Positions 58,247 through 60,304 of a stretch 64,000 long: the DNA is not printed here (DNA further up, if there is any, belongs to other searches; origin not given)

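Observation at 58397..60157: PilB/GspE homologue with every catalytic ATPase motif degenerate but the N-domain and Zn-finger retained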

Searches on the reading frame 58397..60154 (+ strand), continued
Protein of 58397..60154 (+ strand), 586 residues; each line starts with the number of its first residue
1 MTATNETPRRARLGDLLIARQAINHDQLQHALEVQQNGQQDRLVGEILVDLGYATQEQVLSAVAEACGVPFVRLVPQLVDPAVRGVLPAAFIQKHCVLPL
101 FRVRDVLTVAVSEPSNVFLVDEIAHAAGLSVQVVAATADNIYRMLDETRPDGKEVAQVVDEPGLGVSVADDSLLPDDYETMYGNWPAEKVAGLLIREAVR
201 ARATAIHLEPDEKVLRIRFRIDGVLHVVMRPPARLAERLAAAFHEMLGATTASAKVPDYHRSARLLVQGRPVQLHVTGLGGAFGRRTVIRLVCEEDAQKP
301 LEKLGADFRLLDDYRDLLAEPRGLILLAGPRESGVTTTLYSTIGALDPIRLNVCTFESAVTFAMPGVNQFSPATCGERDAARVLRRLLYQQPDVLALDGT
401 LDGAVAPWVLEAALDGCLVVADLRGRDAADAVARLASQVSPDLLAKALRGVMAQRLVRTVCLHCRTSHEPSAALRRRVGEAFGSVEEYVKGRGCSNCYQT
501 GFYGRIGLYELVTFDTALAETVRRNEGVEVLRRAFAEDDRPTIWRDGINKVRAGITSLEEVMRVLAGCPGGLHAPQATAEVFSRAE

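Call 12: find_homologous_proteins(query=window:58397-60154:+, max_evalue=1e-20)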
Query window:58397-60154:+ (586 aa): 5177 proteins with E <= 1e-20 among 8000 candidates; the best 120 are listed.
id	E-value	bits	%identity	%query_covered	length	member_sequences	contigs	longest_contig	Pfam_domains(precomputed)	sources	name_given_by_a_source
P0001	0.0e+0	1122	87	100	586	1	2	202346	PF05157.21,PF00437.27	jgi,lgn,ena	-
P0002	0.0e+0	1121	87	100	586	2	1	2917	PF05157.21,PF00437.27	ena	-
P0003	0.0e+0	1120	87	100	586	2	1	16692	PF05157.21,PF00437.27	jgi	jgi:type II secretory ATPase GspE/PulE/Tfp pilus assembly ATPase PilB-like protein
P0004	0.0e+0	1096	86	100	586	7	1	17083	PF05157.21,PF00437.27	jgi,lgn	-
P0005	0.0e+0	1093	84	100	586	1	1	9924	PF05157.21,PF00437.27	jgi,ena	-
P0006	0.0e+0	1063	84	100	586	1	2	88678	PF05157.21,PF00437.27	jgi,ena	-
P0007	0.0e+0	1056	85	97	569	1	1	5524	PF05157.21,PF00437.27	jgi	-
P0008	0.0e+0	1035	81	100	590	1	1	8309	PF05157.21,PF00437.27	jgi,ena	-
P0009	7.8e-290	980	78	98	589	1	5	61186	PF05157.21,PF00437.27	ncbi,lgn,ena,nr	ncbi:MAG: Flp pilus assembly complex ATPase component TadA [Planctomycetes bacterium]|nr:Flp pilus a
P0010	3.2e-287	972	78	98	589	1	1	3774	PF05157.21,PF00437.27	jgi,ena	-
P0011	9.4e-278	940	75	98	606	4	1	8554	PF05157.21,PF00437.27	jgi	-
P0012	5.1e-271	918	77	93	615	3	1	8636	PF05157.21,PF00437.27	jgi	-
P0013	1.9e-261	886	72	97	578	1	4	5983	PF05157.21,PF00437.27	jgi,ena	-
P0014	6.5e-260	881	73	95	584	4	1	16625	PF05157.21,PF00437.27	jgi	-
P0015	8.3e-260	881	71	97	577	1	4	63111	PF05157.21,PF00437.27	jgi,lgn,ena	-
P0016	7.5e-249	845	70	97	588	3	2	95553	PF05157.21,PF00437.27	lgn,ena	-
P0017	6.0e-247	839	69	97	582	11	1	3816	PF05157.21,PF00437.27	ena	-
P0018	1.1e-245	834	69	96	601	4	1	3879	PF05157.21,PF00437.27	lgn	-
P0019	1.3e-245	834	68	98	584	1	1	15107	PF05157.21,PF00437.27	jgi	-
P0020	3.8e-244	829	69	97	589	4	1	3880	PF05157.21,PF00437.27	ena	-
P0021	4.6e-243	826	68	97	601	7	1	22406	PF05157.21,PF00437.27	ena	-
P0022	1.1e-242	824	67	98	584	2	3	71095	PF05157.21,PF00437.27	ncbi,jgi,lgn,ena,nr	ncbi:MAG TPA: ATPase, T2SS/T4P/T4SS family [Phycisphaerae bacterium]|nr:ATPase, T2SS/T4P/T4SS family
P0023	2.3e-241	820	68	99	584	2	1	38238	PF05157.21,PF00437.27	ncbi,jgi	-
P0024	8.8e-239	812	67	96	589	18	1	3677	PF05157.21,PF00437.27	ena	-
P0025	7.9e-237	805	65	98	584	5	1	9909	PF05157.21,PF00437.27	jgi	-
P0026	4.2e-235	799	67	96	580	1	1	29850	PF05157.21,PF00437.27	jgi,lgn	jgi:type IV pilus assembly protein PilB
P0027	2.2e-230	784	66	95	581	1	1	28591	PF05157.21,PF00437.27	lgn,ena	-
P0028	2.5e-230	784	64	98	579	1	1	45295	PF05157.21,PF00437.27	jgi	jgi:type IV pilus assembly protein PilB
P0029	5.1e-230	783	65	98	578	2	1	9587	PF05157.21,PF00437.27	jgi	jgi:type IV pilus assembly protein PilB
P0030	5.3e-230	783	64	99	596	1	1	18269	PF05157.21,PF00437.27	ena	-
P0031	5.7e-230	783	66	97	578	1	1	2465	PF05157.21,PF00437.27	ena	-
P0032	3.7e-228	777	65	98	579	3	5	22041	PF05157.21,PF00437.27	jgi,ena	jgi:type IV pilus assembly protein PilB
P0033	4.6e-228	776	65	96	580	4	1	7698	PF05157.21,PF00437.27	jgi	jgi:type IV pilus assembly protein PilB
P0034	7.3e-228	776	65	97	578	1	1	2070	PF05157.21,PF00437.27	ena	-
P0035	1.6e-227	774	64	97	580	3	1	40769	PF05157.21,PF00437.27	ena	-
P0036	4.0e-227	773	65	97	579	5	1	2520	PF05157.21,PF00437.27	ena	-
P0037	5.3e-227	773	64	97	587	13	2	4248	PF05157.21,PF00437.27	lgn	-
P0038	4.3e-226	770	64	96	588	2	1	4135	PF05157.21,PF00437.27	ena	-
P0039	3.9e-223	760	62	99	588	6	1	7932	PF05157.21,PF00437.27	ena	-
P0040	4.0e-222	757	63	97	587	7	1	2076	PF05157.21,PF00437.27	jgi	jgi:type IV pilus assembly protein PilB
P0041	2.1e-221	754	61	98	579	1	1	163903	PF05157.21,PF00437.27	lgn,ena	-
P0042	1.5e-220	751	63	98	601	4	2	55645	PF05157.21,PF00437.27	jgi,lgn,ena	-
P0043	2.7e-218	744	64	96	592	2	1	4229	PF05157.21,PF00437.27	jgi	jgi:type IV pilus assembly protein PilB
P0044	4.1e-217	740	61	97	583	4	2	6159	PF05157.21,PF00437.27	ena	-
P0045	6.0e-217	740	61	98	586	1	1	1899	PF05157.21,PF00437.27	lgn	-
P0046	2.0e-216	738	61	97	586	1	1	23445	PF05157.21,PF00437.27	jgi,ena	-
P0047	4.9e-214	730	61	97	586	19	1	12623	PF05157.21,PF00437.27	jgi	-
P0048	5.7e-214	730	61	97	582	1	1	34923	PF05157.21,PF00437.27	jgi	jgi:type IV pilus assembly protein PilB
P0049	1.9e-213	728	63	97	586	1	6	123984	PF05157.21,PF00437.27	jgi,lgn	jgi:type II secretory ATPase GspE/PulE/Tfp pilus assembly ATPase PilB-like protein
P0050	2.4e-213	728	61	96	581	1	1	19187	PF05157.21,PF00437.27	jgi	jgi:type IV pilus assembly protein PilB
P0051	2.0e-212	725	61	96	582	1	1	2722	PF05157.21,PF00437.27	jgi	-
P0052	3.2e-212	724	60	96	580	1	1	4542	PF05157.21,PF00437.27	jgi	-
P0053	7.0e-212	723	59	98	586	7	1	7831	PF05157.21,PF00437.27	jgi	jgi:type IV pilus assembly protein PilB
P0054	1.1e-211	722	60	98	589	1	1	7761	PF05157.21,PF00437.27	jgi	jgi:type IV pilus assembly protein PilB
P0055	1.9e-211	721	60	96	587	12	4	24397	PF05157.21,PF00437.27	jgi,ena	jgi:type IV pilus assembly protein PilB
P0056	8.5e-210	716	59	96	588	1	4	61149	PF05157.21,PF00437.27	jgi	jgi:type IV pilus assembly protein PilB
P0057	8.9e-210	716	60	96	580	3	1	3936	PF05157.21,PF00437.27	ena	-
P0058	1.8e-209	715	61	96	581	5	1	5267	PF05157.21,PF00437.27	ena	-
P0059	2.1e-209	715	60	96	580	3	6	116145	PF05157.21,PF00437.27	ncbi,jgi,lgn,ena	jgi:type IV pilus assembly protein PilB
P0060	3.0e-209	714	59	98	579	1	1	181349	PF05157.21,PF00437.27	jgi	jgi:type IV pilus assembly protein PilB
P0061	4.1e-208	710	60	96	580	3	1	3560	PF05157.21,PF00437.27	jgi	jgi:type IV pilus assembly protein PilB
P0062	4.7e-208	710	60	96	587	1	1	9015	PF05157.21,PF00437.27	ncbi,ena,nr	ncbi:MAG TPA: ATPase, T2SS/T4P/T4SS family [Phycisphaerae bacterium]|nr:ATPase, T2SS/T4P/T4SS family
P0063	1.1e-207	709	60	97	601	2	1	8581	PF05157.21,PF00437.27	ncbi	-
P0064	9.4e-207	706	61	97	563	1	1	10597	PF05157.21,PF00437.27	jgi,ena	jgi:type II secretory ATPase GspE/PulE/Tfp pilus assembly ATPase PilB-like protein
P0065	9.6e-207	706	60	96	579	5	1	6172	PF05157.21,PF00437.27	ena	-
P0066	2.0e-206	705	59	96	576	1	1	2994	PF05157.21,PF00437.27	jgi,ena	-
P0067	7.3e-206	703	58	98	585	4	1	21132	PF05157.21,PF00437.27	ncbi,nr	ncbi:MAG: ATPase, T2SS/T4P/T4SS family [Planctomycetota bacterium]|nr:ATPase, T2SS/T4P/T4SS family [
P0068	9.8e-206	703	59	96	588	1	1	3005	PF05157.21,PF00437.27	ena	-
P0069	1.4e-205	702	60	96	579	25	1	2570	PF05157.21,PF00437.27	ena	-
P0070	1.7e-204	698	59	96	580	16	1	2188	PF05157.21,PF00437.27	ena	-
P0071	2.6e-204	698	57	97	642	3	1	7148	PF05157.21,PF00437.27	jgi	-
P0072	7.6e-204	696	59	97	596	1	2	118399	PF05157.21,PF00437.27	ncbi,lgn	-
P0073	1.0e-203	696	59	96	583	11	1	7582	PF05157.21,PF00437.27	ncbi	ncbi:MAG: ATPase, T2SS/T4P/T4SS family [Phycisphaerae bacterium]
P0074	1.7e-203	695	59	97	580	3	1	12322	PF05157.21,PF00437.27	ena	-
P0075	2.7e-203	694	56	98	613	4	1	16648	PF05157.21,PF00437.27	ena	-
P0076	1.9e-202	692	59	97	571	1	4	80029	PF05157.21,PF00437.27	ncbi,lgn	-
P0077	2.2e-199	682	59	97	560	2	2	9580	PF05157.21,PF00437.27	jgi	jgi:type II secretory ATPase GspE/PulE/Tfp pilus assembly ATPase PilB-like protein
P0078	3.0e-199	681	58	96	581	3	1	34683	PF05157.21,PF00437.27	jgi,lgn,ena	-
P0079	1.0e-198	679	63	85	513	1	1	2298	PF05157.21,PF00437.27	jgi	jgi:type IV pilus assembly protein PilB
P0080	1.4e-198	679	58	97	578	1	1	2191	PF05157.21,PF00437.27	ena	-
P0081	8.2e-196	670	57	97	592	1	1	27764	PF05157.21,PF00437.27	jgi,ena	-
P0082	1.1e-195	669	57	97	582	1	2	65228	PF05157.21,PF00437.27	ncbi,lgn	-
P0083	7.0e-195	667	56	96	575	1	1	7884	PF05157.21,PF00437.27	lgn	-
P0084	5.4e-167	575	62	76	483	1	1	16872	PF05157.21,PF00437.27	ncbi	ncbi:MAG: ATPase, T2SS/T4P/T4SS family [Phycisphaerae bacterium]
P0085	1.3e-165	570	63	77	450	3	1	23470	PF05157.21,PF00437.27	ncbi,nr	ncbi:MAG: hypothetical protein FJ288_03655, partial [Planctomycetes bacterium]|nr:hypothetical prote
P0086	5.0e-163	562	61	72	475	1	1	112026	PF05157.21,PF00437.27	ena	-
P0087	1.0e-136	475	59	66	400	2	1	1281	PF00437.27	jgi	jgi:type II secretory ATPase GspE/PulE/Tfp pilus assembly ATPase PilB-like protein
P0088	9.0e-119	415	38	95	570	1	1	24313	PF05157.21,PF00437.27,PF20720.4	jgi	-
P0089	4.9e-117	410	38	95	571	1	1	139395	PF05157.21,PF03266.22,PF00437.27,PF20720.4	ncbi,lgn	-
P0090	1.8e-115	405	38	95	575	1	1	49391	PF05157.21,PF00437.27,PF20720.4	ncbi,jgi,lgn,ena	-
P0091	4.8e-115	403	39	97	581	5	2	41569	PF05157.21,PF00437.27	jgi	-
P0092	6.8e-115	403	39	95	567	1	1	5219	PF05157.21,PF00437.27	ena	-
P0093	2.8e-114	401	38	97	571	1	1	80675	PF05157.21,PF00437.27,PF20720.4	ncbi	ncbi:MAG: GspE/PulE family protein [Phycisphaerae bacterium]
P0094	8.3e-114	399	39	95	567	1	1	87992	PF05157.21,PF00437.27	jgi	jgi:type IV pilus assembly protein PilB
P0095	1.9e-113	398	39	95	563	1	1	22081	PF05157.21,PF00437.27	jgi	jgi:type IV pilus assembly protein PilB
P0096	3.5e-113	397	40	95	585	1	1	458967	PF05157.21,PF00437.27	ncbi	-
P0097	3.7e-113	397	39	96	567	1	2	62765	PF05157.21,PF00437.27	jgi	jgi:type IV pilus assembly protein PilB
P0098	5.6e-113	396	39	96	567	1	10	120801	PF05157.21,PF00437.27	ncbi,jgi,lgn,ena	ncbi:MAG: GspE/PulE family protein [Tepidisphaeraceae bacterium]|jgi:type IV pilus assembly protein 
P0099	8.2e-113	396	39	96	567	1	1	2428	PF05157.21,PF00437.27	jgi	jgi:type IV pilus assembly protein PilB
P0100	8.6e-113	396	39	95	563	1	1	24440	PF05157.21,PF00437.27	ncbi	ncbi:MAG: GspE/PulE family protein [Tepidisphaeraceae bacterium]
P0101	1.1e-112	395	38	96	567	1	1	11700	PF05157.21,PF00437.27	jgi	jgi:type IV pilus assembly protein PilB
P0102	1.6e-112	395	39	96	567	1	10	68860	PF05157.21,PF00437.27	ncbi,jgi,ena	ncbi:MAG: GspE/PulE family protein [Tepidisphaeraceae bacterium]|jgi:type IV pilus assembly protein 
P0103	2.5e-112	394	39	96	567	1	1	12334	PF05157.21,PF00437.27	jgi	-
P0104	3.2e-112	394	39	96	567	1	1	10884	PF05157.21,PF00437.27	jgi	jgi:type IV pilus assembly protein PilB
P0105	3.9e-112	394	39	95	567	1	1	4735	PF05157.21,PF00437.27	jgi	jgi:type IV pilus assembly protein PilB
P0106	7.1e-112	393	39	96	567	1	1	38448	PF05157.21,PF00437.27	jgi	jgi:type IV pilus assembly protein PilB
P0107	1.0e-111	392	38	95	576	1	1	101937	PF05157.21,PF00437.27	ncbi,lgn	-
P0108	1.2e-111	392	39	97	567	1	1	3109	PF05157.21,PF00437.27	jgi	jgi:type IV pilus assembly protein PilB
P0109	2.3e-111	391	39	97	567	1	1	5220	PF05157.21,PF00437.27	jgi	jgi:type IV pilus assembly protein PilB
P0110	3.7e-111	390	38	95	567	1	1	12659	PF05157.21,PF00437.27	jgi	jgi:type IV pilus assembly protein PilB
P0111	5.2e-111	390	38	95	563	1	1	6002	PF05157.21,PF00437.27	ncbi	ncbi:MAG: GspE/PulE family protein [Tepidisphaeraceae bacterium]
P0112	5.5e-111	390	38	95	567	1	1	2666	PF05157.21,PF00437.27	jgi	jgi:type IV pilus assembly protein PilB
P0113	9.4e-111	389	39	95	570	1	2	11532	PF05157.21,PF00437.27,PF25199.2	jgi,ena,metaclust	metaclust:\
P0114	1.0e-110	389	38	95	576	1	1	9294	PF05157.21,PF00437.27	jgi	-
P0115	1.0e-110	389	38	97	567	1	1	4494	PF05157.21,PF00437.27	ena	-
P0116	2.1e-110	388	38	95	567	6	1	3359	PF05157.21,PF00437.27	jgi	jgi:type IV pilus assembly protein PilB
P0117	2.6e-110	388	38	95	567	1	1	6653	PF05157.21,PF00437.27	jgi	-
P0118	3.0e-110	387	38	96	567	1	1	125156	PF05157.21,PF00437.27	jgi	jgi:type IV pilus assembly protein PilB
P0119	3.8e-110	387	39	96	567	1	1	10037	PF05157.21,PF00437.27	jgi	jgi:type IV pilus assembly protein PilB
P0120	3.8e-110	387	38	96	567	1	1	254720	PF05157.21,PF00437.27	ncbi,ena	-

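Call 17: find_encoding_contigs(protein=P0001, flank=10000, max_places=3)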
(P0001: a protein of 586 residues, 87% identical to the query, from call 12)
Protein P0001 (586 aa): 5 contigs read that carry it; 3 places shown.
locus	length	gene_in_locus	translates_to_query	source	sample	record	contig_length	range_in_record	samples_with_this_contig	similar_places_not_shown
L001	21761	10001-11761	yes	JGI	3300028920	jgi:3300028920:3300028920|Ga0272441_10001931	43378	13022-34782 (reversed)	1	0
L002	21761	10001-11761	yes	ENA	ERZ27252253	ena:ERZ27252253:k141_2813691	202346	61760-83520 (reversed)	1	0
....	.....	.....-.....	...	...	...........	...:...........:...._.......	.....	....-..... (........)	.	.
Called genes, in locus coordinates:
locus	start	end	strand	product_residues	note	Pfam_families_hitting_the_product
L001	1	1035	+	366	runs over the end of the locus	PF11104:PilM_2, PF14450:FtsA (weak)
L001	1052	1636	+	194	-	PF05137:PilN (weak)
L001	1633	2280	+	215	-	-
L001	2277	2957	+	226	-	PF16537:T2SSB (weak)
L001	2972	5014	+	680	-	PF07660:STN (faint), PF03958:Secretin_N, PF00263:Secretin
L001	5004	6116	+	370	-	PF12569:NatA_aux_su (faint), PF25063:ARM_TT21_C (faint), PF13432:TPR_16 (weak), PF07719:TPR_2 (weak), PF13428:TPR_14 (weak), PF14559:TPR_19, PF13432:TPR_16 (weak), PF14559:TPR_19 (weak), +17 more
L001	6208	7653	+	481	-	PF00989:PAS (faint), PF00512:HisKA, PF02518:HATPase_c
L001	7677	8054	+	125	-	PF00072:Response_reg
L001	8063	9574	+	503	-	PF13185:GAF_2 (weak), PF08668:HDOD, PF13487:HD_5, PF01966:HD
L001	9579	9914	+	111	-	PF01740:STAS, PF13466:STAS_2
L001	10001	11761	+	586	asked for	PF05157:MshEN, PF00437:T2SSE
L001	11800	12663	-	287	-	PF13428:TPR_14 (faint)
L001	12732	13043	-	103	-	PF00829:Ribosomal_L21p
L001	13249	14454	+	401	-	PF00291:PALP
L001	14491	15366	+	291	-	PF00290:Trp_syntA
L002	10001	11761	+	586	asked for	PF05157:MshEN, PF00437:T2SSE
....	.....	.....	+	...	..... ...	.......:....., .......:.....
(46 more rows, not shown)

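Call 18: find_encoding_contigs(protein=P0082, flank=10000, max_places=1)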
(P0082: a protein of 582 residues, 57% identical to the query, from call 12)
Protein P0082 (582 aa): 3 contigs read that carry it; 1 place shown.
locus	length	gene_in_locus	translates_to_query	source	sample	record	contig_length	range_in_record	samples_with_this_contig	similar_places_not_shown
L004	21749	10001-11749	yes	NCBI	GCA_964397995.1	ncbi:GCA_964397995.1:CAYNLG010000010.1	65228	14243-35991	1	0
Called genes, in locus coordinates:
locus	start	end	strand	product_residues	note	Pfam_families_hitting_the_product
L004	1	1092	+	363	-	PF11104:PilM_2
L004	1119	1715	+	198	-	-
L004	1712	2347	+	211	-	-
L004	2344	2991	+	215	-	PF16537:T2SSB (weak)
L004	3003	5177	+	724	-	PF07660:STN, PF03958:Secretin_N (weak), PF00263:Secretin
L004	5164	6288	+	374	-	-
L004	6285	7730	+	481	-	PF00989:PAS (weak), PF00512:HisKA, PF13581:HATPase_c_2 (faint), PF02518:HATPase_c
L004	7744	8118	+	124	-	PF00072:Response_reg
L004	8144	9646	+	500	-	PF13185:GAF_2 (weak), PF08668:HDOD (weak), PF13487:HD_5, PF01966:HD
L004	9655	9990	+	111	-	PF01740:STAS, PF13466:STAS_2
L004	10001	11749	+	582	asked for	PF05157:MshEN, PF00437:T2SSE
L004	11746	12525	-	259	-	-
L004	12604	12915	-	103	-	PF00829:Ribosomal_L21p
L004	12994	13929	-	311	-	PF01368:DHH, PF02272:DHHA1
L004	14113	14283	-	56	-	PF00037:Fer4, PF13237:Fer4_10, PF14697:Fer4_21, PF12838:Fer4_7, PF13187:Fer4_9, PF12797:Fer4_2 (weak), PF00037:Fer4, PF12837:Fer4_6 (weak), +5 more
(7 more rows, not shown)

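Call 19: find_encoding_contigs(protein=P0060, flank=10000, max_places=1)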
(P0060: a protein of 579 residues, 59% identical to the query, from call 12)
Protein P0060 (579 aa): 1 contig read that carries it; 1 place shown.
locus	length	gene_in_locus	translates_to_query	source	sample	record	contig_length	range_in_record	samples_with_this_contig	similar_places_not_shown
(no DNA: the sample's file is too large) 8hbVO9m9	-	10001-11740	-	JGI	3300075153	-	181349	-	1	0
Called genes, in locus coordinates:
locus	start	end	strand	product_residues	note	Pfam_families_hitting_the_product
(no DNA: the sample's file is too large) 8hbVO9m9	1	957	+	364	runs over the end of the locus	PF11104:PilM_2, PF14450:FtsA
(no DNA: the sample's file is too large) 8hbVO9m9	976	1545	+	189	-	PF05137:PilN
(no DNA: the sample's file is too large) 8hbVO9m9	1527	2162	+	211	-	PF04350:PilO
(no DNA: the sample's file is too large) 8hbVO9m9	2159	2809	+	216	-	PF16537:T2SSB (weak)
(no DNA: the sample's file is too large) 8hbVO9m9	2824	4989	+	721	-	PF16344:FecR_C (weak), PF07660:STN (weak), PF00263:Secretin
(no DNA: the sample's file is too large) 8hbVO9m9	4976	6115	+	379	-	PF20308:TPR-S (faint), PF25062:ARM_TT21_N (faint), PF25063:ARM_TT21_C (faint), PF12895:ANAPC3 (faint), PF13424:TPR_12 (faint), PF13432:TPR_16 (faint), PF23914:TPR_CcmH_CycH (faint), PF14559:TPR_19, +6 more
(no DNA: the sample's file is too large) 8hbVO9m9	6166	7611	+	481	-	PF00989:PAS (weak), PF00512:HisKA, PF13581:HATPase_c_2 (faint), PF02518:HATPase_c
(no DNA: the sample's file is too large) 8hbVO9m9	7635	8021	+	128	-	PF00072:Response_reg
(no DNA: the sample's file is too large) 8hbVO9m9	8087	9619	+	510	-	PF08668:HDOD (weak), PF13487:HD_5, PF01966:HD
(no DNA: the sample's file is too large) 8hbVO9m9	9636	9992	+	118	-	PF01740:STAS, PF13466:STAS_2 (weak)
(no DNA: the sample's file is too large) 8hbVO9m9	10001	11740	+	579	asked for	PF05157:MshEN, PF00437:T2SSE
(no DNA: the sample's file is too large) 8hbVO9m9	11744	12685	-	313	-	-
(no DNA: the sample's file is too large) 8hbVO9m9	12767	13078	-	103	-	PF00829:Ribosomal_L21p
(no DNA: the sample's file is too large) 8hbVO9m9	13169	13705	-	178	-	PF00210:Ferritin (faint), PF02915:Rubrerythrin, PF21349:RUBY_RBDX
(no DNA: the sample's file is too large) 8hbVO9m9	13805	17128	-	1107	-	PF10101:DUF2339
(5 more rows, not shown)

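Call 20: find_encoding_contigs(protein=P0041, flank=10000, max_places=1)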
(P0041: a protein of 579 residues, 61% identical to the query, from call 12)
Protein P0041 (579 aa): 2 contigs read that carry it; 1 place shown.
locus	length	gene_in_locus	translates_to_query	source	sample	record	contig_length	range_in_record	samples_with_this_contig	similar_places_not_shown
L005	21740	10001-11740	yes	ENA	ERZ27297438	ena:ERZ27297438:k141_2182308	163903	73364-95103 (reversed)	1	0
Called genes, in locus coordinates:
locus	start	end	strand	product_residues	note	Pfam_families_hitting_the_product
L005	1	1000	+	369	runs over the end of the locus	PF11104:PilM_2, PF14450:FtsA (faint)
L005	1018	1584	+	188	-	PF05137:PilN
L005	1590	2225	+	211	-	-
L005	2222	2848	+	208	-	PF16537:T2SSB (weak)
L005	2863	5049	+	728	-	PF16344:FecR_C, PF07660:STN (weak), PF03958:Secretin_N, PF00263:Secretin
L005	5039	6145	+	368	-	PF09976:TPR_21 (faint), PF25058:ARM_TT21 (faint), PF03704:BTAD (faint), PF13429:TPR_15 (faint), PF13432:TPR_16 (faint), PF23914:TPR_CcmH_CycH (faint), PF25062:ARM_TT21_N (faint), PF14559:TPR_19 (weak), +10 more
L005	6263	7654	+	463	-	PF00989:PAS, PF00512:HisKA, PF02518:HATPase_c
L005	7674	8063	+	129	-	PF00072:Response_reg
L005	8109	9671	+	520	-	PF08668:HDOD (weak), PF13487:HD_5, PF01966:HD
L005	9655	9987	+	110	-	PF01740:STAS, PF13466:STAS_2 (weak)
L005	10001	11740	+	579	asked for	PF05157:MshEN, PF00437:T2SSE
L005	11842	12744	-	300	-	PF13424:TPR_12 (faint), PF07719:TPR_2 (faint), PF13176:TPR_7 (faint)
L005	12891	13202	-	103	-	PF00829:Ribosomal_L21p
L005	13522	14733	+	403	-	PF00291:PALP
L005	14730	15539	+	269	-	PF00290:Trp_syntA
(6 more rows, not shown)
